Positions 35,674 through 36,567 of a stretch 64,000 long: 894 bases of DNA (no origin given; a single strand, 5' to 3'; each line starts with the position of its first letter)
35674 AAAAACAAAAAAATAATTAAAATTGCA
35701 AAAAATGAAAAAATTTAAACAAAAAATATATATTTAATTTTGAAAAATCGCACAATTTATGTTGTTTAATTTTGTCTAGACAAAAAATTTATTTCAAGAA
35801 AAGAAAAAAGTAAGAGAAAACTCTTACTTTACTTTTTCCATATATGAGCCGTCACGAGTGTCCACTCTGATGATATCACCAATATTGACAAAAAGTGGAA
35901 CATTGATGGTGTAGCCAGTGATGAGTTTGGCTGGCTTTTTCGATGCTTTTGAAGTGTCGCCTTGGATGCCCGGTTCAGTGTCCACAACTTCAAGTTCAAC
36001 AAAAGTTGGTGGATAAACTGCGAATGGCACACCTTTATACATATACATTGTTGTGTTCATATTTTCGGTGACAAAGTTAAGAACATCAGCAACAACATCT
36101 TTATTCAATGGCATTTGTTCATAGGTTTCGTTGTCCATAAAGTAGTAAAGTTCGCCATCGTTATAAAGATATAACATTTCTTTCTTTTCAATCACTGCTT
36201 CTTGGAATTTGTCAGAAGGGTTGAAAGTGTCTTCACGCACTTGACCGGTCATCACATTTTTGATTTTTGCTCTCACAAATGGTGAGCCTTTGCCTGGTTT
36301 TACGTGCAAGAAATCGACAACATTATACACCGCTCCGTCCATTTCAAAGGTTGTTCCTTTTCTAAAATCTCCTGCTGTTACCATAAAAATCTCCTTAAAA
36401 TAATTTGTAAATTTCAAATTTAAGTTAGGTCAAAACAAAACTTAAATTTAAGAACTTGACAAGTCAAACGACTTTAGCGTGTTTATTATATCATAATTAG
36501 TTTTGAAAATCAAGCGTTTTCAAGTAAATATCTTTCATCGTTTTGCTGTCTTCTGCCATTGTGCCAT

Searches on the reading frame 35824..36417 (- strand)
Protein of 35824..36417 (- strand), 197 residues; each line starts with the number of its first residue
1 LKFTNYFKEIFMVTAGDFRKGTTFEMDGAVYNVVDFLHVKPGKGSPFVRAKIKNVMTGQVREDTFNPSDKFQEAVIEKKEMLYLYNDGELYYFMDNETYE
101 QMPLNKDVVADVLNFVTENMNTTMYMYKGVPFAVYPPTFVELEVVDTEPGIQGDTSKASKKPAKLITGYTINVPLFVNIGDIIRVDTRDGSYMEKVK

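Call 14: search_protein_families(library=pfam, proteins=[window:35824-36417:-], max_evalue=0.01)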
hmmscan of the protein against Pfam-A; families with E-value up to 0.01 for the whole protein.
window:35824-36417:- (197 aa): 3 families
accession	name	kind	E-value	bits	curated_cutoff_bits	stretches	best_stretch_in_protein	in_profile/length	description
PF09285.17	Elong-fact-P_C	-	2.2e-25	88.5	25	1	140-195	1-56/56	Elongation factor P, C-terminal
PF08207.18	EFP_N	-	5.1e-25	87.7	23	1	14-71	1-58/58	Elongation factor P (EF-P) KOW-like domain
PF01132.26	EFP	-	3e-19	69.1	27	1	79-131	1-53/54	Elongation factor P (EF-P) OB domain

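Call 22: find_encoding_contigs(protein=window:35824-36384:-, flank=6000, max_places=10)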
Protein window:35824-36384:- (186 aa): 6 contigs read that carry it; 6 places shown.
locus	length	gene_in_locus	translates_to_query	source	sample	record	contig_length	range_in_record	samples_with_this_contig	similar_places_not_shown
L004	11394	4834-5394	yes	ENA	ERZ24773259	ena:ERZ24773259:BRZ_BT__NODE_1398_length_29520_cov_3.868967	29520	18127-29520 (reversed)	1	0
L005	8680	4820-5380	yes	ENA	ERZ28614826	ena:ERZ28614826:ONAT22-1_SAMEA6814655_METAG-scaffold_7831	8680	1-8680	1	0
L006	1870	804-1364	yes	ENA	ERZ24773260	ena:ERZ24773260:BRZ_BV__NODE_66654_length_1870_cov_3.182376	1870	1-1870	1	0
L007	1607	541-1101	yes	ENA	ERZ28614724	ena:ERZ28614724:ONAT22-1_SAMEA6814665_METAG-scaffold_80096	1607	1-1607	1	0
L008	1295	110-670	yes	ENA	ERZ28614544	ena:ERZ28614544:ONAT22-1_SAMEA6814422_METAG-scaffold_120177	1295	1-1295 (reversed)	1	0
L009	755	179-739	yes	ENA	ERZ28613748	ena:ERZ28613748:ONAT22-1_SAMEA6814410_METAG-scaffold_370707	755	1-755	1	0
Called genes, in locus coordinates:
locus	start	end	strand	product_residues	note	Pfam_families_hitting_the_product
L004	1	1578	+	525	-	?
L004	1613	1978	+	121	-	PF02033:RBFA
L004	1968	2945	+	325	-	PF01368:DHH, PF02272:DHHA1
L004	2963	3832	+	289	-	PF01509:TruB_N, PF16198:TruB_C_2 (faint), PF09157:TruB-C_2 (faint)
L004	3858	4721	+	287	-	PF01261:AP_endonuc_2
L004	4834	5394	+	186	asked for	PF08207:EFP_N, PF01132:EFP, PF09285:Elong-fact-P_C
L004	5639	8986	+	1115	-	PF09479:Flg_new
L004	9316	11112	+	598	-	PF00009:GTP_EFTU, PF03144:GTP_EFTU_D2, PF22042:EF-G_D2 (weak), PF14492:EFG_III (weak), PF00679:EFG_C, PF06421:LepA_C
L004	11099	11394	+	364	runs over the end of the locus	PF04055:Radical_SAM, PF06969:HemN_C (faint)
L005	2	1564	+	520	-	?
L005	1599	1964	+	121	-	PF02033:RBFA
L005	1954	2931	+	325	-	PF01368:DHH, PF02272:DHHA1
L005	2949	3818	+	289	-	PF01509:TruB_N, PF16198:TruB_C_2 (faint), PF09157:TruB-C_2 (faint)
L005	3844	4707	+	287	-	PF01261:AP_endonuc_2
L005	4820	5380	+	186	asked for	PF08207:EFP_N, PF01132:EFP, PF09285:Elong-fact-P_C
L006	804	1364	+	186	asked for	PF08207:EFP_N, PF01132:EFP, PF09285:Elong-fact-P_C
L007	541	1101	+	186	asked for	PF08207:EFP_N, PF01132:EFP, PF09285:Elong-fact-P_C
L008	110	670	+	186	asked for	PF08207:EFP_N, PF01132:EFP, PF09285:Elong-fact-P_C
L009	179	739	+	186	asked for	PF08207:EFP_N, PF01132:EFP, PF09285:Elong-fact-P_C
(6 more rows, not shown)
